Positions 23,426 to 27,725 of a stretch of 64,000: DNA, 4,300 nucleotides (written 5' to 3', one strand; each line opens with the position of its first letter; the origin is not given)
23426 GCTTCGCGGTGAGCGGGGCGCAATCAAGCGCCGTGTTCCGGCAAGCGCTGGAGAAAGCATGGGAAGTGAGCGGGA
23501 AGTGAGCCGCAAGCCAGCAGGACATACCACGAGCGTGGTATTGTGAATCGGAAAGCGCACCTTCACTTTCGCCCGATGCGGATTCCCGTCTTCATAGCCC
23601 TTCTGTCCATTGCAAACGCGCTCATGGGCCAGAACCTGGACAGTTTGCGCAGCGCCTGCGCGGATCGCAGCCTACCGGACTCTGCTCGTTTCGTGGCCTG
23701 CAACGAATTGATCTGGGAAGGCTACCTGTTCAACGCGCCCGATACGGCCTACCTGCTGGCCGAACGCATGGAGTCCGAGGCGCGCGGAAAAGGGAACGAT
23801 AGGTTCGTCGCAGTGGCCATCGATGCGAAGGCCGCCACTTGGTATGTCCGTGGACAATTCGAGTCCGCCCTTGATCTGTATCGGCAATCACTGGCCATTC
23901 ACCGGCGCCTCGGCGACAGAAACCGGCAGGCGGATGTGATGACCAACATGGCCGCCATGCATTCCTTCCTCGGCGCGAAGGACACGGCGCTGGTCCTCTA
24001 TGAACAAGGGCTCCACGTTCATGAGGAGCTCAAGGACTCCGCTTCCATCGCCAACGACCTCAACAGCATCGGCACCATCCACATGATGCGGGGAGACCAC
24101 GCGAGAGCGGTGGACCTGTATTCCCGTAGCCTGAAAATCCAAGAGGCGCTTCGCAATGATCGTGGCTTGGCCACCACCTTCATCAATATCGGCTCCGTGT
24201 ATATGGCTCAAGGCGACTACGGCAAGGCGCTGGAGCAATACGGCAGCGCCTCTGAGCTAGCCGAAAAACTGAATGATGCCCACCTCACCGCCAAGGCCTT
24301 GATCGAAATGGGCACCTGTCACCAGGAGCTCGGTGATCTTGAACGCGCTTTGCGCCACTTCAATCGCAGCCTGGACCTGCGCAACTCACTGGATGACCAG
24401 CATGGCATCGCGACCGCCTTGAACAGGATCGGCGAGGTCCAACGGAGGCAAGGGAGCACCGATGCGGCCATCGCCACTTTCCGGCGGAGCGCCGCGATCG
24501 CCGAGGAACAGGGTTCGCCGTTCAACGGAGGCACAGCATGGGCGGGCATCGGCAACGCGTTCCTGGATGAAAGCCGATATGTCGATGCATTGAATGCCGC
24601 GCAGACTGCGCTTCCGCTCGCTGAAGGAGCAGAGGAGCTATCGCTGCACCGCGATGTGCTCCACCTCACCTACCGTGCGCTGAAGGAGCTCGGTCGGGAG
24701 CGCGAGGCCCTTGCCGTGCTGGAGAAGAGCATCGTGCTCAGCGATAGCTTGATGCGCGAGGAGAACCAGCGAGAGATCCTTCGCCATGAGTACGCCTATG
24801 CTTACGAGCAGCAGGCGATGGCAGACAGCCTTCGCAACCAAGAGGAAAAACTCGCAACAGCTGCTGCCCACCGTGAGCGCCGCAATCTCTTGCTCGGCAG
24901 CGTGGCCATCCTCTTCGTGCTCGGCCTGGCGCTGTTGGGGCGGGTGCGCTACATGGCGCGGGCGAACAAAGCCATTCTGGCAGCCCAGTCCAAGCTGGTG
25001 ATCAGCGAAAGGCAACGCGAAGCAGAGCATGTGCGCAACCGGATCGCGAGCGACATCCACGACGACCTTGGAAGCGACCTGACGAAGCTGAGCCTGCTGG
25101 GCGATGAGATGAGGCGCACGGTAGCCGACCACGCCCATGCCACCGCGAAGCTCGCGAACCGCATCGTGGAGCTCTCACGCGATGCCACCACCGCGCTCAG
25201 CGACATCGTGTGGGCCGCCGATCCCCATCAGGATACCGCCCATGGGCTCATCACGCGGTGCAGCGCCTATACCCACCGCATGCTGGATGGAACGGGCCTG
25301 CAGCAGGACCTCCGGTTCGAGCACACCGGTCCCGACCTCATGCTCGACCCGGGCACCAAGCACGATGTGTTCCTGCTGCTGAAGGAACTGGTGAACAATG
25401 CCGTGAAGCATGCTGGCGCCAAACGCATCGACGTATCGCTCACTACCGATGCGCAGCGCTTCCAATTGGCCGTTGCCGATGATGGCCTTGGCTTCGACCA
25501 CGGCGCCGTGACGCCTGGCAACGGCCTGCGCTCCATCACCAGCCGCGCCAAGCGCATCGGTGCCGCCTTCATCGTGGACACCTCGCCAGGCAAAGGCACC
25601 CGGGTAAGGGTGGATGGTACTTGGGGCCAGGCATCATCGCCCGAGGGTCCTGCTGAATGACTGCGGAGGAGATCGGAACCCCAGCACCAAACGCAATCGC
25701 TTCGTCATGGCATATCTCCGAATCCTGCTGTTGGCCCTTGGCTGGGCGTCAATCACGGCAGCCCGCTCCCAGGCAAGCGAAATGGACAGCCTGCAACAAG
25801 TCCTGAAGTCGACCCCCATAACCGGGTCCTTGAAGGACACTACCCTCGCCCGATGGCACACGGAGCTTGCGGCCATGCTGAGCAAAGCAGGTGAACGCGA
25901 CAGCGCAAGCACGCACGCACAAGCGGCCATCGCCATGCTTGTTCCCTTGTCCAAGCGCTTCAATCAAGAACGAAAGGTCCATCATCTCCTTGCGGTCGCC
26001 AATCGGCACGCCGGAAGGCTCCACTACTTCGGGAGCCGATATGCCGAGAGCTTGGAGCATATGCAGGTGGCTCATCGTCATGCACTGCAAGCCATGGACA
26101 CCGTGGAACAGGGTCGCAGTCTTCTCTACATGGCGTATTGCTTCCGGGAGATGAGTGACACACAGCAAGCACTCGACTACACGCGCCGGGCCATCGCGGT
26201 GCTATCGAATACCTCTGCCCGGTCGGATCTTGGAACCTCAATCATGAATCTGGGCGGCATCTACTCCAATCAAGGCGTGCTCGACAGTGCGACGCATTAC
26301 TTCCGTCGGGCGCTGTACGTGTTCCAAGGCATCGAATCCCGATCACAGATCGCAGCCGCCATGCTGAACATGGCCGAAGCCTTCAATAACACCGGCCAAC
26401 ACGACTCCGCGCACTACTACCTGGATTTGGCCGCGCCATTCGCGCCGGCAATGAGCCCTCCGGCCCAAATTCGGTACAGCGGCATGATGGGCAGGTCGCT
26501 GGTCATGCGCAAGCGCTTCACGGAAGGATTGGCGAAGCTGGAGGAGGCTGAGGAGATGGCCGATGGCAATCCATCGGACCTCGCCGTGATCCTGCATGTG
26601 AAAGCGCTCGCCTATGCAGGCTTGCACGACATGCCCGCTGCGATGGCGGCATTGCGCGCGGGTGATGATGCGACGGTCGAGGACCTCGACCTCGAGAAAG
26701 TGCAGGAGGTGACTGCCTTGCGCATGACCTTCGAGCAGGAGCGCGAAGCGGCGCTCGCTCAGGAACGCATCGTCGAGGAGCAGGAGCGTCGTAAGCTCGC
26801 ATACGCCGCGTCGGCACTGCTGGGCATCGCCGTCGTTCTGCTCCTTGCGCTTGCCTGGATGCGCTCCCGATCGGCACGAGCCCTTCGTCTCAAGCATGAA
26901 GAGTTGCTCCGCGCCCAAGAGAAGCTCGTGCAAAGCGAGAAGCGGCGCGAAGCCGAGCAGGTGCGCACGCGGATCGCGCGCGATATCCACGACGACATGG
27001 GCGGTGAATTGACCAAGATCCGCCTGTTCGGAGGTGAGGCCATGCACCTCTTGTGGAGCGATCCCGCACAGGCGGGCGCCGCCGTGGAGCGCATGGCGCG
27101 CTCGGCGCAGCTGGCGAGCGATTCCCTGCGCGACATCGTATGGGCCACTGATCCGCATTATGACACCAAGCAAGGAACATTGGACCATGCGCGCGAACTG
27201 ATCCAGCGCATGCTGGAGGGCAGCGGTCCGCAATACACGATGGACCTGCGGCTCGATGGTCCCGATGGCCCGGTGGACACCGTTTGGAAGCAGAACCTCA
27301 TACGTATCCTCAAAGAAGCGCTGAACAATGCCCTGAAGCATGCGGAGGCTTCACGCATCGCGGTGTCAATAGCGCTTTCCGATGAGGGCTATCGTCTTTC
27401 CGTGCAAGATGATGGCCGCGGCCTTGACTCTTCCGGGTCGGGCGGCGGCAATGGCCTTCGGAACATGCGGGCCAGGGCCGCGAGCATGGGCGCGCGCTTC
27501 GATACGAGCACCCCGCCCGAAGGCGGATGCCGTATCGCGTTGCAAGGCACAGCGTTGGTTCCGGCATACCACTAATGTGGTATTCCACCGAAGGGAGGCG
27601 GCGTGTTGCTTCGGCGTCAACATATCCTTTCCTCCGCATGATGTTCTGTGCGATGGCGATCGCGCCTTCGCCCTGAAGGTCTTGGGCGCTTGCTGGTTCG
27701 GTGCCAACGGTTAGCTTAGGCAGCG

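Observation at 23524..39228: Four copies of the palindrome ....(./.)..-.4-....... mark every unit boundary of the two-component system and giant-protein island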

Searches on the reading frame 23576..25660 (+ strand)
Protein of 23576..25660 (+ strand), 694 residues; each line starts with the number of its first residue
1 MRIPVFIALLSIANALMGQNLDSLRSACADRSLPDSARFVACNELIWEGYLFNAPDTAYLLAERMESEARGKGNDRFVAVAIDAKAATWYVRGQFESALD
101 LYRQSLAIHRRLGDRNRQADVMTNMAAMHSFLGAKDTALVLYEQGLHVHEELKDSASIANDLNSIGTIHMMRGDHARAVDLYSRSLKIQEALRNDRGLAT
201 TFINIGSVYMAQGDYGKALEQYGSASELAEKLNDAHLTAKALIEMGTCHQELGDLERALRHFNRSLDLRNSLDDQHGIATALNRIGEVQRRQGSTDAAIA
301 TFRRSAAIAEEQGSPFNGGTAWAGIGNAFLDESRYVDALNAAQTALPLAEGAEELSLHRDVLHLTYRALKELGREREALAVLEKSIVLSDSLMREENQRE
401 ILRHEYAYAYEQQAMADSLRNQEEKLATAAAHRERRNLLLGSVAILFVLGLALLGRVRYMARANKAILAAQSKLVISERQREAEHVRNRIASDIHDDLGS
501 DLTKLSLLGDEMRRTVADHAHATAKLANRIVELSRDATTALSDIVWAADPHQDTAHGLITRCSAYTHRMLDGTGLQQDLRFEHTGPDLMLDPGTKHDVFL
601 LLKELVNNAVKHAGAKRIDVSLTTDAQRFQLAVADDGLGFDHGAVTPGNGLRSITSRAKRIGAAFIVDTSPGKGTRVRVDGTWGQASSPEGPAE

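Call 9: search_protein_families(library=pfam, proteins=[window:23576-25660:+], max_evalue=0.01)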
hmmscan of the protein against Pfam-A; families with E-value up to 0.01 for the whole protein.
window:23576-25660:+ (694 aa): 23 families
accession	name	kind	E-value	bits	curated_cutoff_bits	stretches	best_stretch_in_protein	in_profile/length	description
PF13424.12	TPR_12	-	6.4e-52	174.1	30.1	5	198-270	2-76/77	Tetratricopeptide repeat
PF00515.34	TPR_1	-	5.1e-30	102.5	27.8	2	239-269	1-31/34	Tetratricopeptide repeat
PF07719.23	TPR_2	-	8.5e-25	85.2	27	2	239-268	1-30/34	Tetratricopeptide repeat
PF13374.12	TPR_10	-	2.1e-18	66.1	27.5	1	79-112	2-35/42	Tetratricopeptide repeat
PF13176.12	TPR_7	-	2.3e-15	55.7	27.9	0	202-234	2-34/36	Tetratricopeptide repeat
PF13181.12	TPR_8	-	2.3e-14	52.7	25.7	0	201-230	3-32/34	Tetratricopeptide repeat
PF17874.7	TPR_MalT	-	2.3e-12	47.3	45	1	164-420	45-301/336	MalT-like TPR region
PF13414.12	TPR_11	-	2.2e-11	43.7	26.8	1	206-236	1-31/42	TPR repeat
PF14938.12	SNAP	-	5.7e-10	39.6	25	1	203-314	39-150/282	Soluble NSF attachment protein, SNAP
PF13174.12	TPR_6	-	3.9e-08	33.9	26.3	0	284-304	5-25/33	Tetratricopeptide repeat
PF02518.31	HATPase_c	-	1.4e-07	32.4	26.4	1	597-679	5-105/111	Histidine kinase-, DNA gyrase B-, and HSP90-like ATPase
PF13432.12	TPR_16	-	3.7e-07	30.9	32.7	1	249-309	7-61/65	Tetratricopeptide repeat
PF13581.12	HATPase_c_2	-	6.6e-07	29.8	27.4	1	590-647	24-86/127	Histidine kinase-like ATPase domain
PF24885.1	TPR_NPHP3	-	1.5e-06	28.2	100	0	227-311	87-173/239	Nephrocystin-3 TPR domain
PF13428.12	TPR_14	-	2.4e-06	28.1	23.5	0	206-231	8-33/44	Tetratricopeptide repeat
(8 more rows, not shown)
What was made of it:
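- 23576..25660 (+): Sensor kinase 1 (signal peptide, TPR sensor, HisKA_3, HATPase_c). Pfam (call 9).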

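Call 59: search_protein_families(library=ncbifam, proteins=[window:23576-25660:+], max_evalue=0.001)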
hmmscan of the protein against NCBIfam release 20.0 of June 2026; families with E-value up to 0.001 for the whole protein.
window:23576-25660:+ (694 aa): 26 families (the best 25 are shown)
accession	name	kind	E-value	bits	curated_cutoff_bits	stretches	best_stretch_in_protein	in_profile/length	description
NF053520.1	HK_Porph_FimS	equivalog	5.2e-29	101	600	2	173-641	98-555/618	sensor histidine kinase FimS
NF041717.1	HaaA_phane_TPR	equivalog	1.8e-23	82.6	1125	1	89-326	642-879/882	cyclophane-containing RiPP biosynthesis TPR protein HaaT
NF008649.0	PRK11644.1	equivalog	2.2e-20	72.9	408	1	412-679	226-492/499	signal transduction histidine-protein kinase/phosphatase UhpB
NF002725.1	PRK02603.1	equivalog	1.6e-18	67.3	143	3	210-307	46-141/173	photosystem I assembly protein Ycf3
NF052443.1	SensHisKinMctS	equivalog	2.9e-16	58.9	700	1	443-679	214-444/457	two-component system sensor histidine kinase MctS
NF053617.1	SARPRegAfsRStmc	equivalog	2e-14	52.6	1430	2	80-258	777-955/986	SARP-family global regulator AfsR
NF052531.1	Strep_LiaS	equivalog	1.8e-13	50.4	450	1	596-679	239-323/328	envelope stress sensor histidine kinase LiaS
NF008184.0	PRK10935.1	equivalog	4.5e-12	45.4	553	1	454-679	342-555/565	nitrate/nitrite two-component system sensor histidine kinase NarQ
NF047786.1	his_kin_MadS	equivalog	2.6e-10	40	500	1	460-639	204-379/434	MadS family sensor histidine kinase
NF053779.1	BT3442_fam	equivalog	3.6e-10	39.2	940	1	165-422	108-355/563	BT3442 family protein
NF053720.1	NsdA_fam_reg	subfamily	4.2e-10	39.7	75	1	240-312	330-401/432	NsdA family TPR-like regulatory protein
NF052312.1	T9SS_PorW_SprE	equivalog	4e-07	29.1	250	1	163-231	294-360/716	type IX secretion system periplasmic lipoprotein PorW/SprE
TIGR02521.1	type_IV_pilW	equivalog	9.9e-07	28.5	154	1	197-304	29-124/234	type IV pilus biogenesis/stability protein PilW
NF033762.1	social_mot_Tgl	equivalog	1.2e-06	28.1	225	1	112-263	93-228/252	social motility TPR repeat lipoprotein Tgl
NF040959.1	MamA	equivalog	2.8e-06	26.9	200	1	114-305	33-199/204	magnetosome protein MamA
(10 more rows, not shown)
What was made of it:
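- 23576..25660 (+): The best NCBIfam hit is P. gingivalis FimS at 101 bits, below the cut-off of 600 (call 59).
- On FimS/FimR of Porphyromonas (equivalog): Kinase 1 scores 101 bits and kinase 2 scores 53 bits, against a cut-off of 600 (call 59).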

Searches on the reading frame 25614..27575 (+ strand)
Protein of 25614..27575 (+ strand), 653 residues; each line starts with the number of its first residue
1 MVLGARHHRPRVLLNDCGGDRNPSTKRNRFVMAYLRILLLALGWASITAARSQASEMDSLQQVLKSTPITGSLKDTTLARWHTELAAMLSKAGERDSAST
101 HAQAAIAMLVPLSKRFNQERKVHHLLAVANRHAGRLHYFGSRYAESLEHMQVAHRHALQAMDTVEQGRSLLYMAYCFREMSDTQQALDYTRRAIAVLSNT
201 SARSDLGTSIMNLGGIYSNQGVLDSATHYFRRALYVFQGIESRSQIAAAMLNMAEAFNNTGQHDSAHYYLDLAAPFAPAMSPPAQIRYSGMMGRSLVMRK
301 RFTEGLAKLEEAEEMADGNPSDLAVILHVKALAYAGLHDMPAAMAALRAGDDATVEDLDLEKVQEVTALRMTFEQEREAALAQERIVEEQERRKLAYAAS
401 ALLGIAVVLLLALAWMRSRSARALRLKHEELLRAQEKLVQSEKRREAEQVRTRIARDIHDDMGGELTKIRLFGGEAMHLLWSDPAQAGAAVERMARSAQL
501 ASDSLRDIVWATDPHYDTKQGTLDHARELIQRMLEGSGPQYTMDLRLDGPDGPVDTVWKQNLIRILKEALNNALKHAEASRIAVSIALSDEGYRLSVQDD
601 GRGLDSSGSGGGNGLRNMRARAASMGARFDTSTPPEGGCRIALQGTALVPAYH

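Call 9: search_protein_families(library=pfam, proteins=[window:25614-27575:+], max_evalue=0.01)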
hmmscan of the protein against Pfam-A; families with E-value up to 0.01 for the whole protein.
window:25614-27575:+ (653 aa): 8 families
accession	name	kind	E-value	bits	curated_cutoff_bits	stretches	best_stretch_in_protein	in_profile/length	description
PF13424.12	TPR_12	-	7.9e-13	48.9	30.1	2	210-273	6-71/77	Tetratricopeptide repeat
PF02518.31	HATPase_c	-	3.1e-11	44.1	26.4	1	561-642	5-104/111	Histidine kinase-, DNA gyrase B-, and HSP90-like ATPase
PF07730.19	HisKA_3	-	1.9e-09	38.3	24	1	451-514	2-65/68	Histidine kinase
PF00515.34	TPR_1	-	1e-05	25.5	27.8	0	169-196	3-30/34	Tetratricopeptide repeat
PF14938.12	SNAP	-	0.00021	21.3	25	1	162-266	70-174/282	Soluble NSF attachment protein, SNAP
PF13581.12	HATPase_c_2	-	0.00091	19.7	27.4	1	565-606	35-81/127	Histidine kinase-like ATPase domain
PF13174.12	TPR_6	-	0.00097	20.1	26.3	0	169-194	2-27/33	Tetratricopeptide repeat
PF13374.12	TPR_10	-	0.0052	17.2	27.5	1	208-235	3-30/42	Tetratricopeptide repeat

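Call 59: search_protein_families(library=ncbifam, proteins=[window:25614-27575:+], max_evalue=0.001)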
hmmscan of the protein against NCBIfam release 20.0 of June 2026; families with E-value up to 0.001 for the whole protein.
window:25614-27575:+ (653 aa): 10 families
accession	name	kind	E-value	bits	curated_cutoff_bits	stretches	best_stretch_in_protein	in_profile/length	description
NF008649.0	PRK11644.1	equivalog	6.9e-23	81.1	408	1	409-640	266-489/499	signal transduction histidine-protein kinase/phosphatase UhpB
NF047786.1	his_kin_MadS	equivalog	4.2e-21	75.6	500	1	418-643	198-431/434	MadS family sensor histidine kinase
NF052443.1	SensHisKinMctS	equivalog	3.1e-19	68.7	700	1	394-637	200-439/457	two-component system sensor histidine kinase MctS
NF008184.0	PRK10935.1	equivalog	5e-17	61.8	553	1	402-643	310-555/565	nitrate/nitrite two-component system sensor histidine kinase NarQ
NF053520.1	HK_Porph_FimS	equivalog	1.9e-14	52.9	600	1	34-427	4-388/618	sensor histidine kinase FimS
NF052531.1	Strep_LiaS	equivalog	2.4e-13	50.1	450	1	433-642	115-322/328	envelope stress sensor histidine kinase LiaS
NF007896.0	PRK10600.1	equivalog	3.5e-12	45.8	578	1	550-643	487-581/598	nitrate/nitrite two-component system sensor histidine kinase NarX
NF007898.0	PRK10604.1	equivalog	6.7e-05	22.2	478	1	559-606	317-363/433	two-component system sensor histidine kinase RstB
NF040691.1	MtrAB_MtrB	equivalog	7.3e-05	22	450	0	543-606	368-432/507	MtrAB system histidine kinase MtrB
NF053720.1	NsdA_fam_reg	subfamily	0.00079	19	75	1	161-243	323-404/432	NsdA family TPR-like regulatory protein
